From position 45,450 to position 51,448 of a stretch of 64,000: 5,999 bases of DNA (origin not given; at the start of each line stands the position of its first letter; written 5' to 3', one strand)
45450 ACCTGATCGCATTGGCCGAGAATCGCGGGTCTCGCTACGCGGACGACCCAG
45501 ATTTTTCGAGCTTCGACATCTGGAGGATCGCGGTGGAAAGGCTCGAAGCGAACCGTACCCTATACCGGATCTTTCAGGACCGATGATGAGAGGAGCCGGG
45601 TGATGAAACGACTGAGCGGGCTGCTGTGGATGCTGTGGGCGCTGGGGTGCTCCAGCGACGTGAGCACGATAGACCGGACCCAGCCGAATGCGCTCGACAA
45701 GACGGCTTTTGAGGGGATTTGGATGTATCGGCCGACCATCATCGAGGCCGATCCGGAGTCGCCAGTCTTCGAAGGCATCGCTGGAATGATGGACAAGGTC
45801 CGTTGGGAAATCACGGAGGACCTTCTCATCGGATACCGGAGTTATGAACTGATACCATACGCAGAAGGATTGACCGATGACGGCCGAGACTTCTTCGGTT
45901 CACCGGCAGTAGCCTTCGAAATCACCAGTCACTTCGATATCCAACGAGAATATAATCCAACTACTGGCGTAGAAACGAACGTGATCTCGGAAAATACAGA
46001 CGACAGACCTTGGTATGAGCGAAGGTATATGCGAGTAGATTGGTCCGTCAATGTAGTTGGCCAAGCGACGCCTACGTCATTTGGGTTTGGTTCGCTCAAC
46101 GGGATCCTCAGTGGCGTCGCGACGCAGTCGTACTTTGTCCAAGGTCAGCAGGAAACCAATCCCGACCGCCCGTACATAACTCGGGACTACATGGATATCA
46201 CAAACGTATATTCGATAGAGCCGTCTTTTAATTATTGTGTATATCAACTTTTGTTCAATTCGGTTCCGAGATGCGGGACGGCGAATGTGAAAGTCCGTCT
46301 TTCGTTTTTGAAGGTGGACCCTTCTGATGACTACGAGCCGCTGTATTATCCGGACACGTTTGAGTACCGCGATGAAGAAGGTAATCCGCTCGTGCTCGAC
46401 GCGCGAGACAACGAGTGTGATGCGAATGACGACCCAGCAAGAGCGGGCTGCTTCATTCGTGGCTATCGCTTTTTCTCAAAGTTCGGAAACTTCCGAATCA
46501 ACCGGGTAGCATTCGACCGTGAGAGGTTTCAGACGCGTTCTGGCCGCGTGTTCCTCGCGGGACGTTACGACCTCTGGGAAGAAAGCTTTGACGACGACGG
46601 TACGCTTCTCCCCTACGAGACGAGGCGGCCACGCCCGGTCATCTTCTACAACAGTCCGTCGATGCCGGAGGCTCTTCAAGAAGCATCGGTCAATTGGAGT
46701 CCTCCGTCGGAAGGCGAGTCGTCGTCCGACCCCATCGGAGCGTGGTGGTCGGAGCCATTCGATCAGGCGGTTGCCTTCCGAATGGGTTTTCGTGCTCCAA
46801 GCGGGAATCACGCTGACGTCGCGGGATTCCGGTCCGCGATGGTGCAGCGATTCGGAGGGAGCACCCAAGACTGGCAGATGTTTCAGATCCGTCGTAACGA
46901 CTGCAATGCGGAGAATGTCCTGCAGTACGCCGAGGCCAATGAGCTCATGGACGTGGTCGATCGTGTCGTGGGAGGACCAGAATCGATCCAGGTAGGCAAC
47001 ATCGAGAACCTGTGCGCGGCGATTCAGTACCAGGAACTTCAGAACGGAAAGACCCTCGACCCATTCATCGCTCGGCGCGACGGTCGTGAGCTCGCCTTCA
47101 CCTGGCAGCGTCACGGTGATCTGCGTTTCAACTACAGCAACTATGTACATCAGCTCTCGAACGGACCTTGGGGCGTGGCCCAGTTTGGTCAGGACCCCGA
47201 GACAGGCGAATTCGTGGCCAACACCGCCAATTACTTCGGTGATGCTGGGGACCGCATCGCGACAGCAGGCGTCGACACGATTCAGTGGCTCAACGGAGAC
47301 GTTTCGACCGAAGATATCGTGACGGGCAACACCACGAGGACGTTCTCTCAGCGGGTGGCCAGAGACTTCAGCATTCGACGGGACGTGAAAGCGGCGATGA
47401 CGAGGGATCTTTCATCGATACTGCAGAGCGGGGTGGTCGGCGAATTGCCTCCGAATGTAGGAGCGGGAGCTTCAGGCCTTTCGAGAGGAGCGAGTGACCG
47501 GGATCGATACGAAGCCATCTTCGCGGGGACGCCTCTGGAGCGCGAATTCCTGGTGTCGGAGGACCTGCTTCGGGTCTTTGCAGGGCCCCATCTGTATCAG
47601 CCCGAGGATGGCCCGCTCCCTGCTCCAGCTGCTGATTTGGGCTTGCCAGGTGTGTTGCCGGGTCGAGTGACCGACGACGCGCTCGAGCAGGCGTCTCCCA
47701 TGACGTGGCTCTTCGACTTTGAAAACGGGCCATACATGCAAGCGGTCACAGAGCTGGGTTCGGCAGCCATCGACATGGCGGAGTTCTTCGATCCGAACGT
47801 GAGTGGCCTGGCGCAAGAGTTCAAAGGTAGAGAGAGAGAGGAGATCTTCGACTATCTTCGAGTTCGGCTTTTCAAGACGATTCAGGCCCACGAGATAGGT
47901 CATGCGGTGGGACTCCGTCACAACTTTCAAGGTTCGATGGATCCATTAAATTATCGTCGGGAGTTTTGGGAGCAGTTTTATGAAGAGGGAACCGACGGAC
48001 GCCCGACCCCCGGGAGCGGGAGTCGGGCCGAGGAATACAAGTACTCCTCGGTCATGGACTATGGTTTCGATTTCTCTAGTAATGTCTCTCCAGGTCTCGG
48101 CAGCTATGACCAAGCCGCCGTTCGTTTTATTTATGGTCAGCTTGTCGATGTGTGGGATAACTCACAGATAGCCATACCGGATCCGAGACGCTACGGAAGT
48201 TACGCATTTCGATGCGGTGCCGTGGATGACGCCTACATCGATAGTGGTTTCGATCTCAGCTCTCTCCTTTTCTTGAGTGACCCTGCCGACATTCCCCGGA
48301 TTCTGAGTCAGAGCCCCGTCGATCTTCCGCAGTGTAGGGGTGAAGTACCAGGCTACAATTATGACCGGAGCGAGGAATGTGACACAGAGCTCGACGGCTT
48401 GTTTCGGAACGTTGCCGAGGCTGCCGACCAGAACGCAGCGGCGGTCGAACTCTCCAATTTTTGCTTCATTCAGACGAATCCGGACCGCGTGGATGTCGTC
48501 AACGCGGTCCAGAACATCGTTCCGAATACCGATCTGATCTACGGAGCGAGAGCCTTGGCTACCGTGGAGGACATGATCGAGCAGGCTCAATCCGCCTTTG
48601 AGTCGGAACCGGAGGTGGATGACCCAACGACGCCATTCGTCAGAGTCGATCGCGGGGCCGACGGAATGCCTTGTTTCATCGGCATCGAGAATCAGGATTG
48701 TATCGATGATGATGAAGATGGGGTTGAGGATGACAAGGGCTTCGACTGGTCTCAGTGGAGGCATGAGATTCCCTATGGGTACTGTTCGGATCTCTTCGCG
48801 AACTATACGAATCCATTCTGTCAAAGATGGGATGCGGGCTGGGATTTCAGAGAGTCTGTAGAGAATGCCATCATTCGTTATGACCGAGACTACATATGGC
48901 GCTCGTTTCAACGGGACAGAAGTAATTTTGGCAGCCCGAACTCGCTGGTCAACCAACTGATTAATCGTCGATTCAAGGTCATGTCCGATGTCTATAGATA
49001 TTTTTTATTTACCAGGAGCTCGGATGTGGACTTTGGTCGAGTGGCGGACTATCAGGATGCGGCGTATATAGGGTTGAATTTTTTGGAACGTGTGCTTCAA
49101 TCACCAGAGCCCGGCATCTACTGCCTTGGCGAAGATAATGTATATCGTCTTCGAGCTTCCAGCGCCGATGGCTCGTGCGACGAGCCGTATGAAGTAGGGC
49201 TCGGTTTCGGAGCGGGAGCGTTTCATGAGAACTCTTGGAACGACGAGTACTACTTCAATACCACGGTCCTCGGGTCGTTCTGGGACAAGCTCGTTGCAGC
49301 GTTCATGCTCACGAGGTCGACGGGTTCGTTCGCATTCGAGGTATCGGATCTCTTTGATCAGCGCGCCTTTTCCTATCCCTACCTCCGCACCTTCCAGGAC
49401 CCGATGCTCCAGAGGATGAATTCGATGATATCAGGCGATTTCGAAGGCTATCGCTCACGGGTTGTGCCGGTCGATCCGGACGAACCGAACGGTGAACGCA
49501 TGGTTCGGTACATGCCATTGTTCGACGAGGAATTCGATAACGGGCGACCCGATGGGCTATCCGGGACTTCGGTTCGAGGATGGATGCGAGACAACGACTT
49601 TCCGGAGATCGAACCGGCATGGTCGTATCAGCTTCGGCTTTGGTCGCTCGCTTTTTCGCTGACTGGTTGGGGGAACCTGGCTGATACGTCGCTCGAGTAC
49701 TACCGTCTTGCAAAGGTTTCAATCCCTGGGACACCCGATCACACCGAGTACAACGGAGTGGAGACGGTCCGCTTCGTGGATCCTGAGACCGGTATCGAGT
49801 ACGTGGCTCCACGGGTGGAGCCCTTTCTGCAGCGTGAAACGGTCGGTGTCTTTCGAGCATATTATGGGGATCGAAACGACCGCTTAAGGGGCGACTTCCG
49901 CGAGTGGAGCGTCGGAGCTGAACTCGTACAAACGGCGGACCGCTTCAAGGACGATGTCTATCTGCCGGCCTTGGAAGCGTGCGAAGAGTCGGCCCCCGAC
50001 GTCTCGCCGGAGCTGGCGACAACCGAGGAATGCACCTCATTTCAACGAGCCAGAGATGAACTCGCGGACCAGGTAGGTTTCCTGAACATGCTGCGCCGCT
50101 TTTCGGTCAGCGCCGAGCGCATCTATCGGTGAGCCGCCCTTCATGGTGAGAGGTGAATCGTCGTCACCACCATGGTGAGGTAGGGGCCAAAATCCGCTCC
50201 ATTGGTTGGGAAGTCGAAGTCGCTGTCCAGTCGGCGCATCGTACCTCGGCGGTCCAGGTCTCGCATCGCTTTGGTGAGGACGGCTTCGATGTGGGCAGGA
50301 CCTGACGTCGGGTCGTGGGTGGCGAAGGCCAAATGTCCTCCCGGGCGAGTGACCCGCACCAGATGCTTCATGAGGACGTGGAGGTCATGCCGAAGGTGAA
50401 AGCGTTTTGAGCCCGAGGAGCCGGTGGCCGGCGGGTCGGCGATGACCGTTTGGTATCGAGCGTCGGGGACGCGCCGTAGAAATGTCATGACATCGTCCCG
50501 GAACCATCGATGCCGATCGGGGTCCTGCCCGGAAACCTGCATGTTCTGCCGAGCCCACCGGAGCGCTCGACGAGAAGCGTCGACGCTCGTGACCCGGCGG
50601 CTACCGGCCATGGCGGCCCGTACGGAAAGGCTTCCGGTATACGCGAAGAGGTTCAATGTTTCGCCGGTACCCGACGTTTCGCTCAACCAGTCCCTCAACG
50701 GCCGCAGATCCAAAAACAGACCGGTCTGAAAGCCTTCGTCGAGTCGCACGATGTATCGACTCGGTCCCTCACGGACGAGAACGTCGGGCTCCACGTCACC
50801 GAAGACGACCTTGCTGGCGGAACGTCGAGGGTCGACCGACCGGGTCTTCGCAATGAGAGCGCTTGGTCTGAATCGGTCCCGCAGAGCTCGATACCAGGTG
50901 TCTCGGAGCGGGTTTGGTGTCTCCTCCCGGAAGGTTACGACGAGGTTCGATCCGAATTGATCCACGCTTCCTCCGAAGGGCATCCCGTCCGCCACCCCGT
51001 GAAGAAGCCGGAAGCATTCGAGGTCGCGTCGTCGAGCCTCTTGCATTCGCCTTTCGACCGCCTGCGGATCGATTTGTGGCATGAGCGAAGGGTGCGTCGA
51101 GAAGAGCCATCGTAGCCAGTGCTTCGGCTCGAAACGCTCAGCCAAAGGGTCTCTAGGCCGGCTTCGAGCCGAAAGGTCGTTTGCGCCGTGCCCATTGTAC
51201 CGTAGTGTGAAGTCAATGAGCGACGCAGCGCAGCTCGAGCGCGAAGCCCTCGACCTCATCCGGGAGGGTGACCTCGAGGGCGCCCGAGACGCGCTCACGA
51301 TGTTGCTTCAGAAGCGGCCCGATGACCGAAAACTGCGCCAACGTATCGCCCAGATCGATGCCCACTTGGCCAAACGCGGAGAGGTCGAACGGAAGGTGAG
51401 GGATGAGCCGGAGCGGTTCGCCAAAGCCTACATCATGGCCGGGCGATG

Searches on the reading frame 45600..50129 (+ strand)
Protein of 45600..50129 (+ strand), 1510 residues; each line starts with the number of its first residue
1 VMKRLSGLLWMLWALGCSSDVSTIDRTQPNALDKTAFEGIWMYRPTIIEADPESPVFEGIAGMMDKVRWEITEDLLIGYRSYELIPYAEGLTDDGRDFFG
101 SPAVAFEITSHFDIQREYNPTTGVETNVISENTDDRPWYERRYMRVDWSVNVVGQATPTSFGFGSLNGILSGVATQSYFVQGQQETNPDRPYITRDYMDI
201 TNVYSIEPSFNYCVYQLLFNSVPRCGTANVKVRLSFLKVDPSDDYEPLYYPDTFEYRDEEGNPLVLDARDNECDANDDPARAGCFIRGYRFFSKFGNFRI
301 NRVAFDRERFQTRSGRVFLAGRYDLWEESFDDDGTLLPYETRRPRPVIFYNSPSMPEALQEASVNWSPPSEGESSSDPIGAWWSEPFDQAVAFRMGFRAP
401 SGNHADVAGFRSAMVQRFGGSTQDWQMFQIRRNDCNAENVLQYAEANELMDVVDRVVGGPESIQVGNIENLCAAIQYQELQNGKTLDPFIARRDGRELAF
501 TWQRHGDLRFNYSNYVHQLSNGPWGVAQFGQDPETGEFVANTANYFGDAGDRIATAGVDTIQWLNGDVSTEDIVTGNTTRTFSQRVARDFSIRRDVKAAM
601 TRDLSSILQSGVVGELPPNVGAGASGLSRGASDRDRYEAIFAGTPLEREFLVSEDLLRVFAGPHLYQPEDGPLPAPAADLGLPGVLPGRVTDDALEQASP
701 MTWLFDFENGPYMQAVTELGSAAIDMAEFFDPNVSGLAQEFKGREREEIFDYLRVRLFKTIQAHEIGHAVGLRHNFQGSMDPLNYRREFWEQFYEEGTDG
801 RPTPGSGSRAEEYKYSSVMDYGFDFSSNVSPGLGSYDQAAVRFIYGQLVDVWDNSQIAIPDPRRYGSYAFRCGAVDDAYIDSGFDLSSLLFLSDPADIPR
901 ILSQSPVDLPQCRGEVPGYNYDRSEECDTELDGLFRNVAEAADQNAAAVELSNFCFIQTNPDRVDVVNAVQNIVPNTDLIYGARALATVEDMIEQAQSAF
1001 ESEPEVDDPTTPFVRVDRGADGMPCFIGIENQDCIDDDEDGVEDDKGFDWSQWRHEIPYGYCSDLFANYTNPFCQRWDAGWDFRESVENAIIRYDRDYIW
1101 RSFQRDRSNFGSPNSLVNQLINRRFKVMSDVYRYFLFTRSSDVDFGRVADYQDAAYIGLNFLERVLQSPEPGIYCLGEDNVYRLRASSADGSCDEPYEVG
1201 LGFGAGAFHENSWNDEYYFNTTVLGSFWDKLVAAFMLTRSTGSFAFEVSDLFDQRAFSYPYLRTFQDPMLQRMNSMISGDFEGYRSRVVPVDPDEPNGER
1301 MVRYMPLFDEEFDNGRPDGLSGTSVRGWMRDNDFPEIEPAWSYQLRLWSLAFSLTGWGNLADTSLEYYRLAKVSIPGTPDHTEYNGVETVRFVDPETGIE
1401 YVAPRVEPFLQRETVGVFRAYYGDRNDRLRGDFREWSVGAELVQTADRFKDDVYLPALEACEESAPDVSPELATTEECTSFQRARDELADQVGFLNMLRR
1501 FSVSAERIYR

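Call 67: search_protein_families(library=pfam, proteins=[window:45600-50129:+], max_evalue=0.00001)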
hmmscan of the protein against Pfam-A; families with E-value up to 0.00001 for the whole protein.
window:45600-50129:+ (1510 aa): 1 family
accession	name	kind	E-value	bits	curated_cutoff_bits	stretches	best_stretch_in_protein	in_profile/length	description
PF16313.11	DUF4953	-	6.6e-08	32.6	24.2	0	756-781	11-36/316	Met-zincin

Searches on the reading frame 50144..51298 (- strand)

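Call 67: search_protein_families(library=pfam, proteins=[window:50144-51298:-], max_evalue=0.00001)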
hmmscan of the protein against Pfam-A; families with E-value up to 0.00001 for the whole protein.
window:50144-51298:- (385 aa): 3 families
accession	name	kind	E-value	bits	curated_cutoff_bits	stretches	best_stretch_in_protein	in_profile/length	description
PF10672.15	Methyltrans_SAM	-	3e-21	76.4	27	1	159-342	72-253/286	S-adenosylmethionine-dependent methyltransferase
PF03602.21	Cons_hypoth95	-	1.3e-06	28.6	24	1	203-291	34-123/182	Conserved hypothetical protein 95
PF13649.12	Methyltransf_25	-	1.6e-06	29.1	27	0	221-321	8-97/97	Methyltransferase domain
